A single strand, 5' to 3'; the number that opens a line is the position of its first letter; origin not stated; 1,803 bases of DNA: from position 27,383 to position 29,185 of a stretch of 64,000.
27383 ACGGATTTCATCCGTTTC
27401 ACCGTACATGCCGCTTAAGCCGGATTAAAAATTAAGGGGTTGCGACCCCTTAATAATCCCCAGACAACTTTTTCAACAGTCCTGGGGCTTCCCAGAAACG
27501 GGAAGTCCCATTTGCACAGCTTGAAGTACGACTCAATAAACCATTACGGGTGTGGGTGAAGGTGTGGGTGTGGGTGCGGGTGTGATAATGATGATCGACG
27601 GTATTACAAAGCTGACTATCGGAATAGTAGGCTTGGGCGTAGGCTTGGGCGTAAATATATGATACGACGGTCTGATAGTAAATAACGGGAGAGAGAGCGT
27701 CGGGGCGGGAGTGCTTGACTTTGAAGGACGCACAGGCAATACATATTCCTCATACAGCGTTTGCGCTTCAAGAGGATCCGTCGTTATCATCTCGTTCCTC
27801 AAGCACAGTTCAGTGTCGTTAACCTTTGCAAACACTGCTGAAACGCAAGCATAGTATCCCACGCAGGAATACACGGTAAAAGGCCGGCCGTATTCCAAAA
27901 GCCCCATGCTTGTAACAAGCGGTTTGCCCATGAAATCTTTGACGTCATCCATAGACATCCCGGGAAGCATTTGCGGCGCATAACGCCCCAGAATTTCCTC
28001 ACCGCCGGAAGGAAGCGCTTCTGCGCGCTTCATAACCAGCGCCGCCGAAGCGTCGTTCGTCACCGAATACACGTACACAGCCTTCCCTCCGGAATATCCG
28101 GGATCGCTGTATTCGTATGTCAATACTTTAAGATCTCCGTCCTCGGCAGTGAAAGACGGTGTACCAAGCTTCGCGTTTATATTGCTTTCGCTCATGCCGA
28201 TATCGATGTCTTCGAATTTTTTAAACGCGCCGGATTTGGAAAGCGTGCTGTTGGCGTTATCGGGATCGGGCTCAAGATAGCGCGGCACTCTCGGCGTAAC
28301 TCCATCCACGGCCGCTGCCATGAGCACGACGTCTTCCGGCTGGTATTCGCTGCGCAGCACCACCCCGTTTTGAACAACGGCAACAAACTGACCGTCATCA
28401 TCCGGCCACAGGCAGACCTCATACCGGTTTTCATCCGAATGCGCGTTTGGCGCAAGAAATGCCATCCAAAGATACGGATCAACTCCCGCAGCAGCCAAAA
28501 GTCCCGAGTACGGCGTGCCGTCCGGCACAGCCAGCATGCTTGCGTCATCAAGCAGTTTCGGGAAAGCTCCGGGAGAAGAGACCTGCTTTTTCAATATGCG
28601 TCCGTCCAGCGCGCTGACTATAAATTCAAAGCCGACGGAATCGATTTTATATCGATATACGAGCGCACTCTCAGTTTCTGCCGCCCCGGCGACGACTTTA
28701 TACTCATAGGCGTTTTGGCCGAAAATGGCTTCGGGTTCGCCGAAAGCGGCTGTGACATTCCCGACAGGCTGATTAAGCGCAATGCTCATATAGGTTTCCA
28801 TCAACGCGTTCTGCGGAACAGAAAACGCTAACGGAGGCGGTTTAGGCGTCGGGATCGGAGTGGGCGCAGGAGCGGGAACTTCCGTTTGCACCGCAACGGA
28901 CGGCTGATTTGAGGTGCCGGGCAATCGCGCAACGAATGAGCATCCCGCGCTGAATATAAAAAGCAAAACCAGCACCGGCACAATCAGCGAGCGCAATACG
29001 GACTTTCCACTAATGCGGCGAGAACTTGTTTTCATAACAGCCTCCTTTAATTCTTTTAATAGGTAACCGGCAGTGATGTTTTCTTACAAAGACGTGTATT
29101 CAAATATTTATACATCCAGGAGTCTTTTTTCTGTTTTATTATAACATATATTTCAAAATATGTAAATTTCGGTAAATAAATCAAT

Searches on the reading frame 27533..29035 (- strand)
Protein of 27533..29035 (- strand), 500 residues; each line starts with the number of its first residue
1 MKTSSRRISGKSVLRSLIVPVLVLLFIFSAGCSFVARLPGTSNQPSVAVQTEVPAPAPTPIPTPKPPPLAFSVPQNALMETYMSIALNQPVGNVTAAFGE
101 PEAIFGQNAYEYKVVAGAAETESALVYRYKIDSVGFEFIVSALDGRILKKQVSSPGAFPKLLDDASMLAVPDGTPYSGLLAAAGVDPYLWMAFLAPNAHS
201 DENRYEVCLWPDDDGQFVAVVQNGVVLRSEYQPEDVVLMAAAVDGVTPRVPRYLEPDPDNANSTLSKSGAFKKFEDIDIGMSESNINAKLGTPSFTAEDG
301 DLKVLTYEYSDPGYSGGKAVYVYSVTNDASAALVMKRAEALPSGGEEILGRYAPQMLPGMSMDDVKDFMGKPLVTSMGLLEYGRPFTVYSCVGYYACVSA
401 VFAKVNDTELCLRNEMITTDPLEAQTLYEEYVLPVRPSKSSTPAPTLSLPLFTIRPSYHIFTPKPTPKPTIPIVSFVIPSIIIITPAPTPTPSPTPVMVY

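Call 75: search_protein_families(library=padloc, proteins=[window:27533-29035:-], max_evalue=0.001)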
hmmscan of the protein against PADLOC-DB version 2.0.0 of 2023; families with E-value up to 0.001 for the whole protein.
window:27533-29035:- (500 aa): 0 families

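Call 76: search_protein_families(library=pfam, proteins=[window:27533-29035:-], max_evalue=0.001)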
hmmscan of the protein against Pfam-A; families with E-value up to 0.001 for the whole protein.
window:27533-29035:- (500 aa): 1 family
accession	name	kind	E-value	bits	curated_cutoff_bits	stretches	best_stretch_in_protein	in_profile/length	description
PF04355.18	BamE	-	4.7e-05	23.5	23.2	0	355-377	11-33/71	Outer membrane protein assembly factor BamE domain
